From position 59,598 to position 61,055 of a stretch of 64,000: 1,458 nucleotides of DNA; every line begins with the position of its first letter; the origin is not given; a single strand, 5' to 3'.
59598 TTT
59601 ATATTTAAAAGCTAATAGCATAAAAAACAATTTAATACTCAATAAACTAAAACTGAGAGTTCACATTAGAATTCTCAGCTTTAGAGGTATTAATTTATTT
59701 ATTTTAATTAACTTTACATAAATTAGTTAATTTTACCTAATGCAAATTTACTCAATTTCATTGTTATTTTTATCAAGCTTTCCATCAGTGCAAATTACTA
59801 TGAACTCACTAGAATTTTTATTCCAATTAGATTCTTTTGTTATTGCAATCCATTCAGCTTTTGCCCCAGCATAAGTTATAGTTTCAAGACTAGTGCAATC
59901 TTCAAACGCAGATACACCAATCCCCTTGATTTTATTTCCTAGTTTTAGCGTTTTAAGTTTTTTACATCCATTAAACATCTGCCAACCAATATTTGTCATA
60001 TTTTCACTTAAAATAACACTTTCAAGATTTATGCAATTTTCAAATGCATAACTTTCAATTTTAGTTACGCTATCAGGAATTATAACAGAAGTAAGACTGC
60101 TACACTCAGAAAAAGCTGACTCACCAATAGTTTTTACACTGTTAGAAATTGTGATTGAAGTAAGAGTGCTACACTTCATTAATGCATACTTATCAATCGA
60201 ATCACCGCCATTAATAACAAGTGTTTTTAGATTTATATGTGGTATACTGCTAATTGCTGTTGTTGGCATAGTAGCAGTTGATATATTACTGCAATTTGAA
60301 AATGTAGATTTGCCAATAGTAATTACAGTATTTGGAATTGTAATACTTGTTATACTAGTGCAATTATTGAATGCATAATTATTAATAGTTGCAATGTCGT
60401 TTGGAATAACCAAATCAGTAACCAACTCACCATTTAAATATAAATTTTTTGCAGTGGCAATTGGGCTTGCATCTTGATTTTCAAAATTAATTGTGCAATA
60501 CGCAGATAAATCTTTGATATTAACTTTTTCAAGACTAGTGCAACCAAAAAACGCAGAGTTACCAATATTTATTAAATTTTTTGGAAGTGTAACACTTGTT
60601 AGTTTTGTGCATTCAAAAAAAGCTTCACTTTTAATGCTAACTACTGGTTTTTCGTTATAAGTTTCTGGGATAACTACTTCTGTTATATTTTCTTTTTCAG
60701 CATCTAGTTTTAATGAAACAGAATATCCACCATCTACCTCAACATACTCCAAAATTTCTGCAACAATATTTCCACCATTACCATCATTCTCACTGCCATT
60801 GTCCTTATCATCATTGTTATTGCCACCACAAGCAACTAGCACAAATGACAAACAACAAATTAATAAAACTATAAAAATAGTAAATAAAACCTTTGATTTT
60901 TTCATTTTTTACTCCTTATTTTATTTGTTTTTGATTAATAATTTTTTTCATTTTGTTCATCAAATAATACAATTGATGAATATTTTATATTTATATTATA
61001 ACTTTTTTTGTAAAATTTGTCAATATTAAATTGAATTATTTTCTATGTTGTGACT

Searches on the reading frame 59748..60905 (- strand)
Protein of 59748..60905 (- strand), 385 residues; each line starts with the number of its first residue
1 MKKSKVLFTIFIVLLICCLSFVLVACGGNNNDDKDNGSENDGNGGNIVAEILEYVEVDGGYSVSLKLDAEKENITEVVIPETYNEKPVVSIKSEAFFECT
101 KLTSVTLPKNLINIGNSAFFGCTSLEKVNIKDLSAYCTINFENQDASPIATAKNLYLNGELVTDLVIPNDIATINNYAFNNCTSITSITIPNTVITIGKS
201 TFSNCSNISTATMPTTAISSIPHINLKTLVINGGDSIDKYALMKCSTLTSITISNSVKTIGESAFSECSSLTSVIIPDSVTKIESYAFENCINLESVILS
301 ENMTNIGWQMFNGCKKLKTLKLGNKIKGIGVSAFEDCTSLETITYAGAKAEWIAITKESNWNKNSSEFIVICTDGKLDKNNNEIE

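Call 8: find_encoding_contigs(protein=window:59748-60905:-, flank=3000, max_places=10)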
Protein window:59748-60905:- (385 aa): 7 contigs read that carry it; 1 place shown.
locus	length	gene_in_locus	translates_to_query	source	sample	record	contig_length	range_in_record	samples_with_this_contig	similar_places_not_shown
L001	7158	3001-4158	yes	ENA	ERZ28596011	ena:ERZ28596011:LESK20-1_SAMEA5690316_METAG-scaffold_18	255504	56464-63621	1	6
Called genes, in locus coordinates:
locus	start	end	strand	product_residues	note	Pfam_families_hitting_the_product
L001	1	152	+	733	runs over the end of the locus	PF02401:LYTB, PF00575:S1, PF23459:S1_RRP5 (weak)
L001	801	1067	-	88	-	PF01649:Ribosomal_S20p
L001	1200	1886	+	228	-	PF03418:Peptidase_A25, PF06866:DUF1256 (faint)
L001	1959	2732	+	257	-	PF01177:Asp_Glu_race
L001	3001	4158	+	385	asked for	PF13306:LRR_5, PF23952:LRR_EndoS (faint), PF13855:LRR_8 (faint), PF12799:LRR_4 (faint), PF13306:LRR_5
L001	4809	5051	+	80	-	-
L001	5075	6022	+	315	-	PF08902:DUF1848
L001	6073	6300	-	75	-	-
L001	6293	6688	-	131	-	-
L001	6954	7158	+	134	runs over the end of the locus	-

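Call 15: find_homologous_proteins(query=window:59748-60905:-, max_evalue=1e-30)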
Query window:59748-60905:- (385 aa): 5026 proteins with E <= 1e-30 among 8000 candidates; the best 120 are listed.
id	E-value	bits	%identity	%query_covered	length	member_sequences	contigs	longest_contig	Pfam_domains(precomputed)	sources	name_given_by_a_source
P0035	5.1e-244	827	100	100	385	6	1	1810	PF13306.13,PF12799.14,PF13855.13,PF23952.2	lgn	-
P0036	7.2e-196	669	82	100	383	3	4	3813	PF13306.13,PF12799.14,PF13855.13,PF23952.2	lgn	-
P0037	3.5e-136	472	39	72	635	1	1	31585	PF13306.13,PF13855.13,PF23952.2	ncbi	-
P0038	5.9e-128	445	41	77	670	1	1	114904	PF13306.13,PF05725.19,PF13855.13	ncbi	-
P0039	8.2e-127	441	35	79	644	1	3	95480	PF13306.13,PF05725.19,PF12799.14,PF13855.13,PF23952.2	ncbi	-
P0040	5.1e-116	406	40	64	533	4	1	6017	PF13306.13,PF05725.19,PF13855.13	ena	-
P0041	3.7e-111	390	36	67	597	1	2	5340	PF13306.13,PF13855.13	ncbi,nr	ncbi:MAG: leucine-rich repeat domain-containing protein, partial [Clostridia bacterium]|nr:leucine-r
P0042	1.4e-110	388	38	71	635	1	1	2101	PF13306.13,PF13855.13,PF23952.2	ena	-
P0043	1.4e-110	388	35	73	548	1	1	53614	PF13306.13,PF12799.14,PF13855.13,PF23952.2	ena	-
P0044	7.2e-109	382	40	71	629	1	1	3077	PF13306.13,PF13855.13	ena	-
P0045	1.2e-107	378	33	82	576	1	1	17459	PF13306.13,PF05725.19,PF13855.13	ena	-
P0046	2.6e-107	377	42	74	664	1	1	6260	PF13306.13,PF13855.13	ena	-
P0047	1.6e-106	375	43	72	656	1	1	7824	PF13306.13,PF05725.19,PF13855.13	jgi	jgi:hypothetical protein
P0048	1.9e-106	374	40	77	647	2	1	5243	PF13306.13,PF13855.13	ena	-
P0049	2.8e-106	374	28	82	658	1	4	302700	PF13306.13,PF13855.13,PF23952.2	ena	-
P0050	3.5e-106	374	37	76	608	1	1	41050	PF13306.13,PF13855.13,PF23952.2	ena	-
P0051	5.5e-106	373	28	94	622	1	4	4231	PF13306.13,PF13855.13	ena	-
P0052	3.5e-105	370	38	73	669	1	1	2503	PF13306.13,PF13855.13,PF23952.2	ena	-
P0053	8.1e-105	369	36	79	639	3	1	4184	PF13306.13,PF05725.19,PF13855.13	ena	-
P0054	3.7e-104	367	38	70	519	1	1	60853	PF13306.13,PF13855.13,PF23952.2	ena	-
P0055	6.9e-103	363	36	75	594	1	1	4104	PF23454.2,PF13306.13,PF05725.19,PF13855.13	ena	-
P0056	7.1e-103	363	35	80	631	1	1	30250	PF13306.13,PF05725.19,PF13855.13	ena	-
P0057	7.6e-103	363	38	72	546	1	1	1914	PF13306.13,PF05725.19,PF13855.13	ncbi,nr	ncbi:MAG: leucine-rich repeat domain-containing protein, partial [Clostridia bacterium]|nr:leucine-r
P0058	6.2e-102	360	37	74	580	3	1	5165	PF13306.13,PF12799.14,PF13855.13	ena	-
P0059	1.1e-101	359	41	68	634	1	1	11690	PF13306.13,PF05725.19,PF13855.13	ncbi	-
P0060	1.5e-101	358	39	75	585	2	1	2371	PF13306.13,PF05725.19,PF13855.13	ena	-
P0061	3.0e-101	357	38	67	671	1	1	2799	PF13306.13,PF05725.19,PF12799.14,PF13855.13,PF23952.2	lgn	-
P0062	3.0e-100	354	38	72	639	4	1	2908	PF13306.13,PF05725.19,PF13855.13,PF23952.2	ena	-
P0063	1.7e-99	352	39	80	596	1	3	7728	PF13306.13,PF12799.14,PF13855.13,PF23952.2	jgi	-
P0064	3.0e-99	351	42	67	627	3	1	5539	PF13306.13,PF05725.19,PF12799.14,PF13855.13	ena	-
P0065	3.1e-99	351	34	69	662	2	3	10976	PF13306.13,PF12799.14,PF13855.13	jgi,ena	-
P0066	3.7e-99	350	42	67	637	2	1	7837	PF13306.13,PF05725.19,PF13855.13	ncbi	-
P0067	8.5e-99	349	40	74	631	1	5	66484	PF13306.13,PF12799.14,PF13855.13,PF23952.2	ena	-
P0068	6.4e-98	346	37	75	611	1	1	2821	PF13306.13,PF10660.15,PF05725.19,PF13855.13,PF23952.2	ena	-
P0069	7.4e-98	346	37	72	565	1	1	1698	PF13306.13,PF13855.13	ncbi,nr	ncbi:MAG: leucine-rich repeat domain-containing protein, partial [Clostridia bacterium]|nr:leucine-r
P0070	1.5e-97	345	35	76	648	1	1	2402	PF13306.13,PF05725.19,PF13855.13,PF23952.2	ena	-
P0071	2.3e-97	345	47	55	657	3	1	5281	PF13306.13,PF13855.13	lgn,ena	-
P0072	4.2e-97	344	40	74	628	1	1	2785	PF13306.13,PF13855.13,PF23952.2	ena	-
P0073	1.3e-96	342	42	61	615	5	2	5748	PF13306.13,PF13855.13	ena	-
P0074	1.4e-96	342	38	75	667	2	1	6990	PF13240.12,PF13306.13,PF12773.14,PF28085.1,PF12799.14,PF13855.13,PF10571.16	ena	-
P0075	5.4e-96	340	37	62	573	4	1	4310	PF13306.13,PF12799.14,PF13855.13,PF23952.2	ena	-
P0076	1.1e-95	339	34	72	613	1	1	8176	PF13306.13,PF13855.13,PF23952.2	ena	-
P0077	1.8e-95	338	38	77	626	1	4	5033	PF13306.13,PF12799.14,PF13855.13,PF23952.2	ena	-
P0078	2.1e-95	338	35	69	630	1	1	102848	PF13306.13,PF13855.13,PF23952.2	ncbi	-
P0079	4.5e-95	337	36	58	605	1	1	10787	PF13306.13,PF13855.13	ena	-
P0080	1.3e-94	336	36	70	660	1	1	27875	PF13306.13,PF13855.13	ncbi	-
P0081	1.2e-93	332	37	69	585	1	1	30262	PF13306.13,PF12799.14,PF13855.13,PF23952.2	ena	-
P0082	3.7e-93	331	40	75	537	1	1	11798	PF13306.13,PF13855.13,PF23952.2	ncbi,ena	-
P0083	1.2e-92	329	37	63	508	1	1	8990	PF13306.13,PF05725.19,PF12799.14,PF13855.13,PF23952.2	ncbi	-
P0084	1.7e-92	329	33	74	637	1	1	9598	PF13306.13,PF00404.25,PF05725.19,PF12799.14,PF13855.13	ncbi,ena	-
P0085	9.0e-92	326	37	71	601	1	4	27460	PF13306.13,PF05725.19,PF13855.13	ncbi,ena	-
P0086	1.0e-91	326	35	95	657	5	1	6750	PF23454.2,PF13306.13,PF05725.19,PF00395.26,PF13855.13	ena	-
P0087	1.2e-91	326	44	70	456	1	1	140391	PF13306.13,PF05725.19,PF12799.14,PF13855.13,PF23952.2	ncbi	-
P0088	1.4e-91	325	36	75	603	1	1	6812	PF13306.13,PF13855.13,PF23952.2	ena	-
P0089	4.7e-91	324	32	73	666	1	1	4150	PF13306.13,PF05725.19,PF13855.13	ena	-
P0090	8.5e-91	323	46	63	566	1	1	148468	PF13306.13,PF13855.13,PF23952.2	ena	-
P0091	1.0e-90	323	41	75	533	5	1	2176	PF13306.13,PF05725.19,PF13855.13,PF23952.2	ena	-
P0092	1.7e-90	322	42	69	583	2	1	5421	PF13306.13,PF13855.13,PF23952.2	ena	-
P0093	3.4e-90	321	43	75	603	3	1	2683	PF13306.13,PF13855.13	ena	-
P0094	3.5e-90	321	36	79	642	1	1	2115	PF13306.13,PF13855.13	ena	-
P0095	3.6e-90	321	37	75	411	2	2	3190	PF13306.13,PF05725.19,PF12799.14,PF13855.13,PF23952.2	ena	-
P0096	4.2e-90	321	34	76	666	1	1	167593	PF13306.13,PF13855.13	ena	-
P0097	5.1e-90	320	43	74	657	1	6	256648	PF23454.2,PF13306.13,PF13855.13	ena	-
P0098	1.1e-89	319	28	74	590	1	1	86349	PF13306.13,PF13855.13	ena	-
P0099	2.3e-89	318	34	74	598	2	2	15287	PF13306.13,PF05725.19,PF13855.13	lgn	-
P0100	2.8e-89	318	35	69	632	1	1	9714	PF09479.17,PF13306.13,PF13855.13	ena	-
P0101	3.3e-89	318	40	77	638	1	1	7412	PF13306.13,PF12799.14,PF13855.13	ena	-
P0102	5.6e-89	317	35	79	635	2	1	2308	PF13306.13,PF13855.13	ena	-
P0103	5.7e-89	317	46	49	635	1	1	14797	PF13306.13,PF13855.13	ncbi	-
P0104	6.9e-89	317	39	89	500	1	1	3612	PF13306.13,PF05725.19,PF13855.13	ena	-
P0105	2.3e-88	315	39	76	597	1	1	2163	PF13306.13,PF13855.13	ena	-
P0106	2.5e-88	315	38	70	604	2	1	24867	PF09479.17,PF13306.13,PF13855.13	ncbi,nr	ncbi:MAG: leucine-rich repeat protein, partial [Clostridia bacterium]|nr:leucine-rich repeat protein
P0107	4.7e-88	314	38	71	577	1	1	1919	PF13306.13,PF13855.13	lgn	-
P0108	5.9e-88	314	38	61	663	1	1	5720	PF13306.13,PF13855.13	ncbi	-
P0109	1.1e-87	313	38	66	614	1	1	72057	PF13306.13,PF12799.14,PF13855.13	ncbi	-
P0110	2.0e-87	312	40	59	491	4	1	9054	PF13306.13,PF13855.13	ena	-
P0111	3.8e-87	311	38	67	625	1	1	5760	PF13306.13,PF05725.19,PF13855.13,PF23952.2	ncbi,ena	-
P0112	5.0e-87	311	39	71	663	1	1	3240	PF13306.13,PF13855.13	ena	-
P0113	8.4e-87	310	34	70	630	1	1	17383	PF13306.13,PF05725.19,PF13855.13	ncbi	-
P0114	8.6e-87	310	36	89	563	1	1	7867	PF13306.13,PF13855.13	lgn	-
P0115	1.0e-86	310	37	77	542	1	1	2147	PF13306.13,PF12799.14,PF13855.13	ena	-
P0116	1.2e-86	309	29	83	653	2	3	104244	PF13306.13,PF13855.13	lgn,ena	-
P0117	1.3e-86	309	35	74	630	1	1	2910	PF13306.13,PF00404.25,PF12799.14,PF13855.13,PF23952.2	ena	-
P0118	1.3e-86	309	34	79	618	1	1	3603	PF13306.13,PF05725.19,PF13855.13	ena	-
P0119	1.5e-86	309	36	71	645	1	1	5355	PF13306.13,PF10660.15,PF05725.19,PF13855.13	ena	-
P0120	2.0e-86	309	43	66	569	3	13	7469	PF13306.13,PF05725.19,PF13855.13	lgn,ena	-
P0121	2.1e-86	308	36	67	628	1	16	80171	PF13306.13,PF13855.13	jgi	jgi:hypothetical protein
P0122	6.9e-86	307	37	89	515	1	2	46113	PF13306.13,PF12799.14,PF13855.13,PF23952.2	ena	-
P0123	1.1e-85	306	39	67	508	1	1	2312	PF13306.13,PF05725.19,PF12799.14,PF13855.13,PF23952.2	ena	-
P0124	2.1e-85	305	35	55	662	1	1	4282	PF13306.13,PF13855.13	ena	-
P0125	2.2e-85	305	42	64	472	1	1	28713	PF13306.13,PF13855.13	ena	-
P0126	2.4e-85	305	37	75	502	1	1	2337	PF13306.13,PF15120.11,PF05725.19,PF12799.14,PF13855.13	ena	-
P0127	2.9e-85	305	35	96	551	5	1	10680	PF13306.13,PF13855.13,PF23952.2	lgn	-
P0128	3.1e-85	305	33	70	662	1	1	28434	PF13306.13,PF00404.25,PF12799.14,PF13855.13,PF23952.2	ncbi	-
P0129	3.3e-85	305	40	67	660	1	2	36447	PF13306.13,PF10660.15,PF05725.19,PF12799.14,PF13855.13,PF23952.2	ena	-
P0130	3.9e-85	304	39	75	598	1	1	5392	PF13306.13,PF12799.14,PF13855.13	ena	-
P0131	4.9e-85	304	36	64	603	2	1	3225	PF09479.17,PF13306.13,PF12799.14,PF13855.13,PF23952.2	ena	-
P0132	6.9e-85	304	36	65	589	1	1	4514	PF13306.13,PF12799.14,PF13855.13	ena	-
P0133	7.2e-85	303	35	98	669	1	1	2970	PF13306.13,PF13855.13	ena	-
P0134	7.8e-85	303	34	74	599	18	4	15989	PF13306.13,PF13855.13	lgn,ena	-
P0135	9.7e-85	303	37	73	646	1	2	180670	PF13306.13,PF12799.14,PF13855.13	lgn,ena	-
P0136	1.1e-84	303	37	74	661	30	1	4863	PF13306.13,PF12799.14,PF13855.13,PF23952.2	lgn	-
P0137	1.1e-84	303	35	75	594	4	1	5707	PF13306.13,PF00404.25,PF12799.14,PF13855.13,PF23952.2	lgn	-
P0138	1.8e-84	302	40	70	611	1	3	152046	PF13306.13,PF00404.25,PF05725.19,PF13855.13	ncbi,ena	-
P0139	2.4e-84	302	44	68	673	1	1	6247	PF19190.7,PF13306.13,PF13004.14,PF05725.19,PF12799.14,PF13855.13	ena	-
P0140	2.5e-84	302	36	71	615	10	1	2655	PF13306.13,PF13855.13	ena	-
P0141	2.7e-84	302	38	75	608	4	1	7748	PF13306.13,PF00404.25,PF05725.19,PF13855.13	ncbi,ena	-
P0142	3.8e-84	301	33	84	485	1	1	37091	PF13306.13,PF13855.13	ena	-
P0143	4.6e-84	301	40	70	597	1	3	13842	PF13306.13,PF00207.29,PF05725.19,PF12799.14,PF13855.13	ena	-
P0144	4.6e-84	301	36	68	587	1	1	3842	PF13306.13,PF05725.19,PF13855.13,PF23952.2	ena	-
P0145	4.7e-84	301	35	64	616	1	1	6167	PF09479.17,PF13306.13,PF05725.19,PF12799.14,PF13855.13,PF23952.2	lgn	-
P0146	8.0e-84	300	42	55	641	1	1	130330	PF13306.13,PF05725.19,PF13855.13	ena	-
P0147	8.2e-84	300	34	85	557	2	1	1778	PF13306.13,PF13855.13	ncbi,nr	ncbi:MAG: leucine-rich repeat domain-containing protein, partial [Clostridia bacterium]|nr:leucine-r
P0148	8.3e-84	300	43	55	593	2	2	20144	PF13306.13,PF05725.19,PF13855.13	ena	-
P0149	1.2e-83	299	34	89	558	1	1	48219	PF13306.13,PF05725.19,PF13855.13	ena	-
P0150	1.2e-83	299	32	79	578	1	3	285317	PF13306.13,PF23952.2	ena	-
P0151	1.4e-83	299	35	71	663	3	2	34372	PF13306.13,PF05725.19,PF12799.14,PF13855.13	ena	-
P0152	3.4e-83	298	33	73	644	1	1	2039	PF13306.13,PF12799.14,PF13855.13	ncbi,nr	ncbi:MAG: leucine-rich repeat domain-containing protein, partial [Clostridia bacterium]|nr:leucine-r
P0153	3.8e-83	298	39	77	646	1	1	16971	PF19190.7,PF13306.13,PF00207.29,PF13004.14,PF13855.13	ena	-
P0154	4.7e-83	297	38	71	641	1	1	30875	PF13306.13,PF13004.14,PF05725.19,PF12799.14,PF13855.13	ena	-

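Call 17: find_encoding_contigs(protein=P0036, flank=3000, max_places=10)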
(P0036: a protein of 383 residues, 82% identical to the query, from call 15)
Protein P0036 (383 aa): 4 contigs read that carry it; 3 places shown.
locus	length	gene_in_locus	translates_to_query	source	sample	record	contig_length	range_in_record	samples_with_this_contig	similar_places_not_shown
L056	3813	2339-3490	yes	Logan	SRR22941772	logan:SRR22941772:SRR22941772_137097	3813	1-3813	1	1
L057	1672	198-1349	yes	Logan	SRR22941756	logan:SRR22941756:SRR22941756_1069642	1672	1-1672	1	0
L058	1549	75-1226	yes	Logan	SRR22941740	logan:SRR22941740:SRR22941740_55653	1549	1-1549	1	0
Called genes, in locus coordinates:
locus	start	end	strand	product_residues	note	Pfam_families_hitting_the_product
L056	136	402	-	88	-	PF01649:Ribosomal_S20p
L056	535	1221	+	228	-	PF03418:Peptidase_A25, PF06866:DUF1256 (weak)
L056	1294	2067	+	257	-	PF01177:Asp_Glu_race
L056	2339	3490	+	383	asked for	PF13306:LRR_5, PF13855:LRR_8 (faint), PF23952:LRR_EndoS (faint), PF12799:LRR_4 (faint), PF13306:LRR_5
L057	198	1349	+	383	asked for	PF13306:LRR_5, PF13855:LRR_8 (faint), PF23952:LRR_EndoS (faint), PF12799:LRR_4 (faint), PF13306:LRR_5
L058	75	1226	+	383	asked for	PF13306:LRR_5, PF13855:LRR_8 (faint), PF23952:LRR_EndoS (faint), PF12799:LRR_4 (faint), PF13306:LRR_5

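Call 24: find_encoding_contigs(protein=P0035, flank=3000, max_places=10)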
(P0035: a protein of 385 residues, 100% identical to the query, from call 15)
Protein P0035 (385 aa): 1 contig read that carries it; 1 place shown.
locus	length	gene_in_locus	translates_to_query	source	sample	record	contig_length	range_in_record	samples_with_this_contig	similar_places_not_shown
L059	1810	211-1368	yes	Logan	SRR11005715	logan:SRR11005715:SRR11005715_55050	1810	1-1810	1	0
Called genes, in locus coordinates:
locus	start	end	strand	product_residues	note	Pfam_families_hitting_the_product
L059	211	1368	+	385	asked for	PF13306:LRR_5, PF23952:LRR_EndoS (faint), PF13855:LRR_8 (faint), PF12799:LRR_4 (faint), PF13306:LRR_5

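Call 47: list_cluster_members(proteins=[window:59748-60905:-, P0036])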
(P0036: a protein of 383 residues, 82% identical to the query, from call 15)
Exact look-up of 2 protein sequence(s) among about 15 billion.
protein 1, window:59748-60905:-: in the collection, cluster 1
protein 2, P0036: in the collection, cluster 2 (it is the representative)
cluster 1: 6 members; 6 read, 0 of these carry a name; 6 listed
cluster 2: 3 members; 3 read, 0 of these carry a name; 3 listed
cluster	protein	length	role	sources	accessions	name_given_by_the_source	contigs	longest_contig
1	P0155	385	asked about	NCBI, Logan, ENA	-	-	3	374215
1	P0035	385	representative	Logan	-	-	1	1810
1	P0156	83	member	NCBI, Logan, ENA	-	-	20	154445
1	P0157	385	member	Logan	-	-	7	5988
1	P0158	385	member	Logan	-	-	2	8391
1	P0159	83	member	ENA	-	-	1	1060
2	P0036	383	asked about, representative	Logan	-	-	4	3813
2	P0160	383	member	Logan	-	-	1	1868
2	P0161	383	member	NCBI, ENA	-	-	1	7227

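Call 48: find_encoding_contigs(protein=P0157, flank=1500, max_places=10)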
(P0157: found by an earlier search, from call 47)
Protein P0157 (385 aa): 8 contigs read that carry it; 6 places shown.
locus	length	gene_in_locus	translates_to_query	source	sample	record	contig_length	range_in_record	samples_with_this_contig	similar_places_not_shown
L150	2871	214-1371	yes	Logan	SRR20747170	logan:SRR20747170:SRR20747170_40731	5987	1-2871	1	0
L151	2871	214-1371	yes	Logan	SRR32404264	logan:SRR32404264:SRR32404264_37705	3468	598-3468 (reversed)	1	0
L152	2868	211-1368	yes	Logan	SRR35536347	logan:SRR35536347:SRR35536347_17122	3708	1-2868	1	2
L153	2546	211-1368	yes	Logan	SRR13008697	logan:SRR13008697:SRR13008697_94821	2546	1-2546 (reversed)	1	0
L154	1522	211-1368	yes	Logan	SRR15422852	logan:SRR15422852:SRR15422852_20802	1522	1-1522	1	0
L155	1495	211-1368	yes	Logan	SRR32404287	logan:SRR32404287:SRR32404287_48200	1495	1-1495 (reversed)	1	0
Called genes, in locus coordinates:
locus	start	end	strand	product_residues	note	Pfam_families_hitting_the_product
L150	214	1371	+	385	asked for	PF13306:LRR_5, PF23952:LRR_EndoS (faint), PF13855:LRR_8 (faint), PF12799:LRR_4 (faint), PF13306:LRR_5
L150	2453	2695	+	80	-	-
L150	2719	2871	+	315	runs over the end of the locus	PF08902:DUF1848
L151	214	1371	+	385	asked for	PF13306:LRR_5, PF23952:LRR_EndoS (faint), PF13855:LRR_8 (faint), PF12799:LRR_4 (faint), PF13306:LRR_5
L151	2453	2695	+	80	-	-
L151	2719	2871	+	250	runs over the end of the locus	?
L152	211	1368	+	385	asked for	PF13306:LRR_5, PF23952:LRR_EndoS (faint), PF13855:LRR_8 (faint), PF12799:LRR_4 (faint), PF13306:LRR_5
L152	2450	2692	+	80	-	-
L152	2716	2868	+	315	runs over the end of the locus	PF08902:DUF1848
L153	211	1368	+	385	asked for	PF13306:LRR_5, PF23952:LRR_EndoS (faint), PF13855:LRR_8 (faint), PF12799:LRR_4 (faint), PF13306:LRR_5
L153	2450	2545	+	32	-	?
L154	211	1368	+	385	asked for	PF13306:LRR_5, PF23952:LRR_EndoS (faint), PF13855:LRR_8 (faint), PF12799:LRR_4 (faint), PF13306:LRR_5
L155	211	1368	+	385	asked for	PF13306:LRR_5, PF23952:LRR_EndoS (faint), PF13855:LRR_8 (faint), PF12799:LRR_4 (faint), PF13306:LRR_5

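Call 49: find_encoding_contigs(protein=P0158, flank=1500, max_places=10)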
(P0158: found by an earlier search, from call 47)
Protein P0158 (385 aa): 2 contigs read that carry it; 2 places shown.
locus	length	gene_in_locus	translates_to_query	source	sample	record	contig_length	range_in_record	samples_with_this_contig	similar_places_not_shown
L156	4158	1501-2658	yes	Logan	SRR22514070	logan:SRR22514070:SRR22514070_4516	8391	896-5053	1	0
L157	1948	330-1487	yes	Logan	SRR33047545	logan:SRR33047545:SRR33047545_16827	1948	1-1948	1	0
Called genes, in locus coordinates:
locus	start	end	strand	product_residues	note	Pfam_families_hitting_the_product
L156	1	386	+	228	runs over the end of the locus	PF03418:Peptidase_A25, PF06866:DUF1256 (faint)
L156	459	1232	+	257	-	PF01177:Asp_Glu_race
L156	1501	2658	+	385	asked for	PF13306:LRR_5, PF13855:LRR_8 (faint), PF23952:LRR_EndoS (faint), PF12799:LRR_4 (faint), PF13306:LRR_5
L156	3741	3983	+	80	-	-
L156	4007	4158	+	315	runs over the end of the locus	PF08902:DUF1848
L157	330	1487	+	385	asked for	PF13306:LRR_5, PF13855:LRR_8 (faint), PF23952:LRR_EndoS (faint), PF12799:LRR_4 (faint), PF13306:LRR_5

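Call 54: find_encoding_contigs(protein=P0160, flank=1500, max_places=10)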
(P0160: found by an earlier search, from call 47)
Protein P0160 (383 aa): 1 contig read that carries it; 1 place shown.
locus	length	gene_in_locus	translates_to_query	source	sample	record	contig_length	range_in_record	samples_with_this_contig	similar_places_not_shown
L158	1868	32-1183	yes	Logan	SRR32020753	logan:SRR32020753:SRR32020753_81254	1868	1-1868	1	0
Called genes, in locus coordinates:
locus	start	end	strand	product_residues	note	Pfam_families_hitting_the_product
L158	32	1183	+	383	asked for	PF13306:LRR_5, PF13855:LRR_8 (faint), PF23952:LRR_EndoS (faint), PF12799:LRR_4 (faint), PF13306:LRR_5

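Call 55: find_encoding_contigs(protein=P0161, flank=1500, max_places=10)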
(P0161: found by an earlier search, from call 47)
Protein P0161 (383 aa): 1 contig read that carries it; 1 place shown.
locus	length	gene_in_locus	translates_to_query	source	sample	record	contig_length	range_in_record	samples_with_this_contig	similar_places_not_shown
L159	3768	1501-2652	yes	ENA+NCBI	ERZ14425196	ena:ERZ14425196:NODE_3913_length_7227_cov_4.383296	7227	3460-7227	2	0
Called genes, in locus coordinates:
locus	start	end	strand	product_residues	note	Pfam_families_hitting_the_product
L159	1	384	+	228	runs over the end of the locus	PF03418:Peptidase_A25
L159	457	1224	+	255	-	PF01177:Asp_Glu_race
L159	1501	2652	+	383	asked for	PF13306:LRR_5, PF23952:LRR_EndoS (faint), PF12799:LRR_4 (faint), PF13306:LRR_5, PF13855:LRR_8 (weak)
